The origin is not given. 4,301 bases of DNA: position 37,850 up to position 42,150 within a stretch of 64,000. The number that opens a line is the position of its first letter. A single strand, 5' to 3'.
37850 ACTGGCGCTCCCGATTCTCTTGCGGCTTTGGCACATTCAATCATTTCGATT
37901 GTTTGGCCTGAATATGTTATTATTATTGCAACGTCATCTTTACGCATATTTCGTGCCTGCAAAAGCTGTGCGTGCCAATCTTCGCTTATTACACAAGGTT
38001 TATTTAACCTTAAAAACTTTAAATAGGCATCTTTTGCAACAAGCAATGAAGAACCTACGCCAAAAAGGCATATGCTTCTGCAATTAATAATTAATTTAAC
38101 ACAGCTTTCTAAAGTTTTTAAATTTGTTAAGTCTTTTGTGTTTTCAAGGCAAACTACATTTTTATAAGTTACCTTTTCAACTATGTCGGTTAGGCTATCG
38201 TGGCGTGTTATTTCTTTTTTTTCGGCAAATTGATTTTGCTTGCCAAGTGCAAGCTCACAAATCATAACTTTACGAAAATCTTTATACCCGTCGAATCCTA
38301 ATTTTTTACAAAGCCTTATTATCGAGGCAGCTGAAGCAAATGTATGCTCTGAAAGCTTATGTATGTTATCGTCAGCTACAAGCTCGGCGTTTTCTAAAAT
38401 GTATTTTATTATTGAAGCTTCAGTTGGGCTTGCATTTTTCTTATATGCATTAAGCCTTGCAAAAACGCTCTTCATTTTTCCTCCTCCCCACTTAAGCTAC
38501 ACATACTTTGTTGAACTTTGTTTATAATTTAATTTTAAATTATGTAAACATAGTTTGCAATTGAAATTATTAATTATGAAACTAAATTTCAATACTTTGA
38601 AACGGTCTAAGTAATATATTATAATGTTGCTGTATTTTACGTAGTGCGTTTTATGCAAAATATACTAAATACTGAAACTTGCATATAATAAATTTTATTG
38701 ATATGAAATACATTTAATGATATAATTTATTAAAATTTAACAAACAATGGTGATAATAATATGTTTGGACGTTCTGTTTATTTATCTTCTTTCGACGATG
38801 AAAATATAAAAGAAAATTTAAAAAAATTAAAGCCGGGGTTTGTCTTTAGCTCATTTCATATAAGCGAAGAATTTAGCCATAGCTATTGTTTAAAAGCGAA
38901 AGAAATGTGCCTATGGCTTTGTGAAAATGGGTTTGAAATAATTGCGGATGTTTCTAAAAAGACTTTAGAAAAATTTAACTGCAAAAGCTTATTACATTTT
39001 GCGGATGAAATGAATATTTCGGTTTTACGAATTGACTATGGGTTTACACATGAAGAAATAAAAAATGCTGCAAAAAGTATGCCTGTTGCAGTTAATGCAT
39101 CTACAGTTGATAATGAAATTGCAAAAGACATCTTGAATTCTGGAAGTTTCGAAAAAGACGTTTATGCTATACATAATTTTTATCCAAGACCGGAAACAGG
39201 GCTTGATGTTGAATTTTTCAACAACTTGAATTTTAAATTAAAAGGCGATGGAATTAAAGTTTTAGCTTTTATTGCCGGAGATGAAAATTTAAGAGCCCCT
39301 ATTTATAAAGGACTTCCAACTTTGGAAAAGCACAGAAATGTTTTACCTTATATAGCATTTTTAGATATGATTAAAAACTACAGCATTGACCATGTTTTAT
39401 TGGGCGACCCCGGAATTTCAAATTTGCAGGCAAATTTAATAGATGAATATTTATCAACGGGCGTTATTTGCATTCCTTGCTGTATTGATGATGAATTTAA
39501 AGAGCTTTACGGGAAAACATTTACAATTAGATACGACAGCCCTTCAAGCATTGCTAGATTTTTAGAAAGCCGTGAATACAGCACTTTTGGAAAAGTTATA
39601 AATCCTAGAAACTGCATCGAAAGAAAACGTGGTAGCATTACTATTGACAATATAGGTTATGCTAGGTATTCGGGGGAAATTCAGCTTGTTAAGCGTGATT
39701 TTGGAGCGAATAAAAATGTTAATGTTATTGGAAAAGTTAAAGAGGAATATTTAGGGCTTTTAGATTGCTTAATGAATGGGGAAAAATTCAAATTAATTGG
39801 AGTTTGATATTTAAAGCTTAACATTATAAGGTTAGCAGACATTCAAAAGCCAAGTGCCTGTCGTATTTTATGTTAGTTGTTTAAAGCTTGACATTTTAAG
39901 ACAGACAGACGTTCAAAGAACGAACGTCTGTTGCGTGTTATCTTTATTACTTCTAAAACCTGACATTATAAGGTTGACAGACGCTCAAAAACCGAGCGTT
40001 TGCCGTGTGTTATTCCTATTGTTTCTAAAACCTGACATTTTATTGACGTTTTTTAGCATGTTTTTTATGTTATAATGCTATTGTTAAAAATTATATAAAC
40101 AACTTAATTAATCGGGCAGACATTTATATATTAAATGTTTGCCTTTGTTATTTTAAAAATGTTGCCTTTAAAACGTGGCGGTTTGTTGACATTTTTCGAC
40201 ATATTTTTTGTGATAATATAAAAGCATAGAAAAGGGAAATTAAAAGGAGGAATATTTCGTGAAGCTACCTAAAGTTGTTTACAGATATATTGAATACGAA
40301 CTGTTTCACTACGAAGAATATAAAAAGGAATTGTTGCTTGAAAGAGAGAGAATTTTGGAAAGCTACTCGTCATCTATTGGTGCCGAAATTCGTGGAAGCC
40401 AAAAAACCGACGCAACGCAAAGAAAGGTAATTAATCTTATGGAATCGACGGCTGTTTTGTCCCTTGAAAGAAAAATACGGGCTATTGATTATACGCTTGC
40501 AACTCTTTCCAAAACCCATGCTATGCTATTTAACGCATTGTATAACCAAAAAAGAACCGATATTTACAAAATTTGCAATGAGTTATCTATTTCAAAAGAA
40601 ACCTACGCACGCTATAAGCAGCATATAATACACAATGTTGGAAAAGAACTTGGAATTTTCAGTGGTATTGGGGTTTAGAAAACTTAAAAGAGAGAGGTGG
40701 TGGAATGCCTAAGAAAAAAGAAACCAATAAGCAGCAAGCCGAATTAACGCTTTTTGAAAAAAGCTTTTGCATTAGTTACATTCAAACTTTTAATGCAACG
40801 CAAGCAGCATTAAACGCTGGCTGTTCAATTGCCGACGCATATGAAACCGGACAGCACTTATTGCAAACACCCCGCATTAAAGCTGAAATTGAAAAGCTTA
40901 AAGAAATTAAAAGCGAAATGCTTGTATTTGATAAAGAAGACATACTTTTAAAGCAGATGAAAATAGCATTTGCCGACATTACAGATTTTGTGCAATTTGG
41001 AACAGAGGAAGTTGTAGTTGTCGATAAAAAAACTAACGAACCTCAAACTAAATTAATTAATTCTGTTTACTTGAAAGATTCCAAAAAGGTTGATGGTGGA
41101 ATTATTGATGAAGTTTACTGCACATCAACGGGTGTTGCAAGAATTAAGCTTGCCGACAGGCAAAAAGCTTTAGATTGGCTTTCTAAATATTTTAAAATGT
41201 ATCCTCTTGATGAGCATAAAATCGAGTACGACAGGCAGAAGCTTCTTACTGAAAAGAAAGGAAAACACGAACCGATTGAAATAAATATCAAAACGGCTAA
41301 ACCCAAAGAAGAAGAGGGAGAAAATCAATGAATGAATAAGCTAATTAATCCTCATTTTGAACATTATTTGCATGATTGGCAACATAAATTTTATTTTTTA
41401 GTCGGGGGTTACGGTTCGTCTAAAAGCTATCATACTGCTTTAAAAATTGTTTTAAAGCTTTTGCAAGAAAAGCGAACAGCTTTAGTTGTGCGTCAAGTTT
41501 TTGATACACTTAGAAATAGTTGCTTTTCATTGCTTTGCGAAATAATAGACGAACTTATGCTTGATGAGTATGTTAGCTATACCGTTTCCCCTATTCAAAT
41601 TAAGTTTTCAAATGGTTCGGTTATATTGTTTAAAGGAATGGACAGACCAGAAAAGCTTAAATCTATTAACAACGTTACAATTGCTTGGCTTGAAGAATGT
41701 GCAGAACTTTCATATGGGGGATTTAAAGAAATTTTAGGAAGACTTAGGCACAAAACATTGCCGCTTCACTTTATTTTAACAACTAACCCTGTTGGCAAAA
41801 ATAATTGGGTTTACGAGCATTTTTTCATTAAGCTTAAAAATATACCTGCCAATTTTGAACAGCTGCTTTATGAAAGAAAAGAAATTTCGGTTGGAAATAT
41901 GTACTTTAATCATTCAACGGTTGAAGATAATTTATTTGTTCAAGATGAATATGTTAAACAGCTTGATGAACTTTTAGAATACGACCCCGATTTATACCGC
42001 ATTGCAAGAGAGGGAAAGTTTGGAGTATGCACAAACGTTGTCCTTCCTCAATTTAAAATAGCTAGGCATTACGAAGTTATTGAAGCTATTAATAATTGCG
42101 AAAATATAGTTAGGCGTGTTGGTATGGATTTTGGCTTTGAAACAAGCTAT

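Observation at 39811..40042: Tandem 70-72-bp hairpin repeat array at the junction between mupG and the phage-like cluster, with compensatory stem substitutions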

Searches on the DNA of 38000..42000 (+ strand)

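Call 4: search_rna_families(source=window, start=38000, end=42000, threshold=evalue, max_evalue=10)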
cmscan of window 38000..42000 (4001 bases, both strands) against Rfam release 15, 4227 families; matches with E-value up to 10: 6.
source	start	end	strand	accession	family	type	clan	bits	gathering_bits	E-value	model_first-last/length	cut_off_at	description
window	41041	41138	-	RF02385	sau-13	Gene; sRNA;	-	21.5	55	5.2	1-104/104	no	Staphylococcus sRNA sau-13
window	41018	41143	-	RF02706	TeloSII_ncR30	Gene; sRNA;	-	21.3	86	0.084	1-226/226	no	TeloSII non coding RNA 30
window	40057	40144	+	RF02607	AbsR25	Gene; sRNA;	-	19.2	47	5.1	1-164/164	no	Acinetobacter sRNA 25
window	40646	40745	+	RF01932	bxd_4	Gene; lncRNA;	-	19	40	3.8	1-106/106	no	Bithoraxoid conserved region 4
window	38021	38111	+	RF01419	IsrR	Gene; antisense;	-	18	52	1.5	93-187/187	no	Antisense RNA which regulates isiA expression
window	39471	39583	-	RF02209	WT1-AS_7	Gene; lncRNA;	-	11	50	7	1-294/294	no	WT1 antisense RNA conserved region 7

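Call 13: search_dna_similar(query=window:39700-40300:+, collection=phages, mode=distant, max_evalue=0.01)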
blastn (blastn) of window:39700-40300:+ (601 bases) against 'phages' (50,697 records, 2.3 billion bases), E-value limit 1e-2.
No match.

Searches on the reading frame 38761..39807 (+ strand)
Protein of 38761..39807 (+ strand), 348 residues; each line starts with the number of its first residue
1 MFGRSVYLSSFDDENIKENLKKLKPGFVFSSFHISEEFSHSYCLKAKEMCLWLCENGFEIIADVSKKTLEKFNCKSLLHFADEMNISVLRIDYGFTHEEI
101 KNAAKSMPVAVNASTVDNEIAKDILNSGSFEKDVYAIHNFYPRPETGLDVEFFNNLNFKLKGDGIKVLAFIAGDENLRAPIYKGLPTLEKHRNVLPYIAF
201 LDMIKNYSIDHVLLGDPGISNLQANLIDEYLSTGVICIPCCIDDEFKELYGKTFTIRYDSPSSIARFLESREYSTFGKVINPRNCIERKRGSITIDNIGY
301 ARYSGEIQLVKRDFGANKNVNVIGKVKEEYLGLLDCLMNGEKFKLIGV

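Call 10: search_protein_families(library=pfam, proteins=[window:38761-39807:+])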
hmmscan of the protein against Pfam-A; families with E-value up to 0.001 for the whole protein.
window:38761-39807:+ (348 aa): 2 families
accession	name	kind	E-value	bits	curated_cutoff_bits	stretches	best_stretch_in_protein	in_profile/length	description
PF19200.6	MupG_N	-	4.2e-57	193.9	24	1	3-223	2-231/237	6-phospho-N-acetylmuramidase, N-terminal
PF05913.16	MupG_C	-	1.3e-25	90.3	24.4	1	243-345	12-115/116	6-phospho-N-acetylmuramidase, C-terminal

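Call 17: search_protein_families(library=ncbifam, proteins=[window:38761-39807:+], max_evalue=0.01)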
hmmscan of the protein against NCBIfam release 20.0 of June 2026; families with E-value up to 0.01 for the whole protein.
window:38761-39807:+ (348 aa): 1 family
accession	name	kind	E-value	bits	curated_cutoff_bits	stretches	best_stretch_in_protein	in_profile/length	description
TIGR03268.1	methan_mark_3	equivalog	0.00047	18.9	234.45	1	278-343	245-307/503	methyl-coenzyme M reductase-associated protein Mmp3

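Call 49: find_homologous_proteins(query=window:38761-39804:+, max_evalue=1e-60)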
Query window:38761-39804:+ (348 aa): 1011 proteins with E <= 1e-60 among 2745 candidates; the best 120 are listed.
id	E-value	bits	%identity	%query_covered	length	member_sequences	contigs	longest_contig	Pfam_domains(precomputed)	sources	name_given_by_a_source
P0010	1.1e-232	790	100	100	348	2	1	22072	PF19200.7,PF05913.17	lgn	-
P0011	1.4e-138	480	63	99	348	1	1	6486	PF19200.7,PF05913.17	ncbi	-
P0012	2.2e-137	476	63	98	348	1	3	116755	PF19200.7,PF05913.17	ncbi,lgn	-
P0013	2.0e-136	473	62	99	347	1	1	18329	PF19200.7,PF05913.17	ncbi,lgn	-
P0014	1.2e-117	412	56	99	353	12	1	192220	PF19200.7,PF05913.17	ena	-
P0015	2.7e-112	394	54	99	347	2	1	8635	PF19200.7,PF05913.17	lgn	-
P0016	1.0e-111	392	52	99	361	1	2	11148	PF19200.7,PF05913.17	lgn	-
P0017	3.4e-111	390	54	99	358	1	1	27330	PF19200.7,PF05913.17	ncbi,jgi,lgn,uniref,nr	ncbi:MupG family TIM beta-alpha barrel fold protein [Hydrogenoanaerobacterium sp.]|uniref:MupG famil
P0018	9.9e-111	389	55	99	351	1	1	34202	PF19200.7,PF05913.17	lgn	-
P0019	1.3e-109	385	54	99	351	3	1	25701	PF19200.7,PF05913.17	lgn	-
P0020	3.4e-108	380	50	100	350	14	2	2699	PF19200.7,PF05913.17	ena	-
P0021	1.2e-107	379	54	99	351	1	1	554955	PF19200.7,PF05913.17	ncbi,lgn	ncbi:MupG family TIM beta-alpha barrel fold protein [Lachnospiraceae bacterium 54-53]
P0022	1.3e-107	379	53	99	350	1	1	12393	PF19200.7,PF05913.17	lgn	-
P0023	2.9e-107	377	54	99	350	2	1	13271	PF19200.7,PF05913.17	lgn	-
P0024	6.1e-107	376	52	99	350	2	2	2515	PF19200.7,PF05913.17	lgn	-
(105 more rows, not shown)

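Call 50: find_encoding_contigs(protein=P0012, flank=6000, max_places=2)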
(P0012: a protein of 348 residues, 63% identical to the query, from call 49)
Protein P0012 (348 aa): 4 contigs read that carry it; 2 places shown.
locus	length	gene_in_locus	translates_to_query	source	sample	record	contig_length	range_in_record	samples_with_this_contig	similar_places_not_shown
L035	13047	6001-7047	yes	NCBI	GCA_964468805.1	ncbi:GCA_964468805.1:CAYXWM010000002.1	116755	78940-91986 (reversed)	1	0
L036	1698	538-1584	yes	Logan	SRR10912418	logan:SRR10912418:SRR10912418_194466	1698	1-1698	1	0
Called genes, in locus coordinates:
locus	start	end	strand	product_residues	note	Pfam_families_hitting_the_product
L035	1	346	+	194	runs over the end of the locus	PF13527:Acetyltransf_9 (faint), PF00583:Acetyltransf_1, PF13508:Acetyltransf_7, PF13673:Acetyltransf_10 (weak)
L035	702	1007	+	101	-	-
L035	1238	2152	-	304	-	PF00756:Esterase, PF00326:Peptidase_S9 (weak), PF12146:Hydrolase_4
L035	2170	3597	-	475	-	PF00367:PTS_EIIB, PF02378:PTS_EIIC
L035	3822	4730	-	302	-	PF20741:GKRP-like_C (faint), PF13580:SIS_2 (weak), PF22198:GKRP_SIS_2, PF22645:GKRP_SIS_N, PF01380:SIS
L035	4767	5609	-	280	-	PF01418:HTH_6, PF01380:SIS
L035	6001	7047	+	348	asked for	PF19200:MupG_N, PF05913:MupG_C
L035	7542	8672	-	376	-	PF00480:ROK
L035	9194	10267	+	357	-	PF08240:ADH_N, PF16912:Glu_dehyd_C (weak), PF00107:ADH_zinc_N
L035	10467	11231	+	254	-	PF00106:adh_short, PF08659:KR, PF13561:adh_short_C2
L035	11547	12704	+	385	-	PF00532:Peripla_BP_1, PF13407:Peripla_BP_4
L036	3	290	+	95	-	?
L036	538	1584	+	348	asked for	PF19200:MupG_N, PF05913:MupG_C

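Call 51: find_encoding_contigs(protein=P0013, flank=6000, max_places=2)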
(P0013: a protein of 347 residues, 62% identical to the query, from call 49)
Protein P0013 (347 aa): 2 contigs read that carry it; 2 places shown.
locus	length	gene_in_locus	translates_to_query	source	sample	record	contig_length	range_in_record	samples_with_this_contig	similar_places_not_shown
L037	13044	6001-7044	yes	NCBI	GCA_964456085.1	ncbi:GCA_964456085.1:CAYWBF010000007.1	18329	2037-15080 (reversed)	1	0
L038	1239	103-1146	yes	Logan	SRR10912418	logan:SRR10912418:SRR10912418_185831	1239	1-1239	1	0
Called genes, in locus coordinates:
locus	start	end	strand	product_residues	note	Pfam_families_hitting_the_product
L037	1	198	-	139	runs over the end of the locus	PF22817:ApeP-like, PF07977:FabA, PF22818:ApeI-like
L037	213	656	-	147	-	PF00364:Biotin_lipoyl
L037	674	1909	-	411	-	PF00109:ketoacyl-synt, PF00108:Thiolase_N (faint), PF02801:Ketoacyl-synt_C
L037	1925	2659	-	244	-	PF00106:adh_short, PF08659:KR, PF13561:adh_short_C2, PF23441:SDR (weak)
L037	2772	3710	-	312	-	PF00698:Acyl_transf_1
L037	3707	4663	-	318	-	PF00478:IMPDH (weak), PF03060:NMO, PF05690:ThiG (weak), PF01070:FMN_dh (weak)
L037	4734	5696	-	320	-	PF00108:Thiolase_N (weak), PF08392:FAE1_CUT1_RppA (weak), PF08545:ACP_syn_III, PF02797:Chal_sti_synt_C (weak), PF08541:ACP_syn_III_C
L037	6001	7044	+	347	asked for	PF19200:MupG_N, PF05913:MupG_C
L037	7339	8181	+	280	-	PF01418:HTH_6, PF13580:SIS_2 (faint), PF01380:SIS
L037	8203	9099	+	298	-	PF20741:GKRP-like_C (faint), PF13580:SIS_2, PF22198:GKRP_SIS_2 (faint), PF22645:GKRP_SIS_N, PF01380:SIS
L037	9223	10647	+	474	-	PF00367:PTS_EIIB, PF02378:PTS_EIIC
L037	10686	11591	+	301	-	PF00756:Esterase, PF00561:Abhydrolase_1 (faint), PF12146:Hydrolase_4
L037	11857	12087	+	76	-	-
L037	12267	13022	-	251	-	PF00392:GntR, PF07729:FCD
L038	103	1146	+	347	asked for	PF19200:MupG_N, PF05913:MupG_C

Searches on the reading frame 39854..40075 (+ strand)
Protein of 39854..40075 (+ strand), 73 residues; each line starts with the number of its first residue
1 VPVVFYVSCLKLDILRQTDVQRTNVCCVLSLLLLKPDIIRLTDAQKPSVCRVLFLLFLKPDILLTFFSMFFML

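Call 16: search_protein_families(library=phrogs, proteins=[window:39854-40075:+], max_evalue=0.01)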
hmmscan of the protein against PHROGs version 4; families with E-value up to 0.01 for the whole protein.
window:39854-40075:+ (73 aa): 0 families
